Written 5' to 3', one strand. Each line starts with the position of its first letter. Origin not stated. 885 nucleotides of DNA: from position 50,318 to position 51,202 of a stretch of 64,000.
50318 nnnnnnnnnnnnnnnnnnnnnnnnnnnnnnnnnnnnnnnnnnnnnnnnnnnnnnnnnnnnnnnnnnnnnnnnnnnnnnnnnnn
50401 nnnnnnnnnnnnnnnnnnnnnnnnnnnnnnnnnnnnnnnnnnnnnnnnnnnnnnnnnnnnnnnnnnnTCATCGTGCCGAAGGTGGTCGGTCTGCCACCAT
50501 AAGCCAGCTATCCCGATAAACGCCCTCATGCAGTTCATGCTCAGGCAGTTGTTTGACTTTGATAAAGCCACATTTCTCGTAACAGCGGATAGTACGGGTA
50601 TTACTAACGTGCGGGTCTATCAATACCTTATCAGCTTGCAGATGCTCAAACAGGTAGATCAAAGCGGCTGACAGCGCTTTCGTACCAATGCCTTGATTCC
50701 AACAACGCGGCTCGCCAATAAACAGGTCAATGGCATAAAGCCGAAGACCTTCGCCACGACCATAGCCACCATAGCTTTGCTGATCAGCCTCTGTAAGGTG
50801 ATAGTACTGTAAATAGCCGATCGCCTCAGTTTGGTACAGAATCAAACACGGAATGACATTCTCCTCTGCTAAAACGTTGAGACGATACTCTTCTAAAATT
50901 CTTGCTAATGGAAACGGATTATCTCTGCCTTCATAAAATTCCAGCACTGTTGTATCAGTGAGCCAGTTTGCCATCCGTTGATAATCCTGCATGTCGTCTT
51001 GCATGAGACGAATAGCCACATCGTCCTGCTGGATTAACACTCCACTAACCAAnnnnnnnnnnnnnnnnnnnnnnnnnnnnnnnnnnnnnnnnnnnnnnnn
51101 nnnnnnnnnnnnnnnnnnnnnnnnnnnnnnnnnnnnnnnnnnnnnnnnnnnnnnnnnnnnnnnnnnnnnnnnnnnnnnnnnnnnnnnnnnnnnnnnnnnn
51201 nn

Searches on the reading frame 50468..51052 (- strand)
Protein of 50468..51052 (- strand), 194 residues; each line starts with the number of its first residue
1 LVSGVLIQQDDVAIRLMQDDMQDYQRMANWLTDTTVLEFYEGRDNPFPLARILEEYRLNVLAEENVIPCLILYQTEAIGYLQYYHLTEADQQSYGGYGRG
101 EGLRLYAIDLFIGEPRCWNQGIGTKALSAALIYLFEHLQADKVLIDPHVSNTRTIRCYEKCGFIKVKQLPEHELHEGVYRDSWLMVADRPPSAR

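Call 80: search_protein_families(library=pfam, proteins=[window:50468-51052:-], max_evalue=0.00001)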
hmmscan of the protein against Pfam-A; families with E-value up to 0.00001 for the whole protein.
window:50468-51052:- (194 aa): 3 families
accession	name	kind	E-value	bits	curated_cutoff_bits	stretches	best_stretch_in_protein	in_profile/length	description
PF13523.12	Acetyltransf_8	-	7.8e-20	71.4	27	1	21-168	3-142/145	Acetyltransferase (GNAT) domain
PF13302.13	Acetyltransf_3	-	1.2e-15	58.9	25.4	1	14-163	4-137/138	Acetyltransferase (GNAT) domain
PF00583.31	Acetyltransf_1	-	3.1e-12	47.2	20.7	1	53-163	24-116/116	Acetyltransferase (GNAT) family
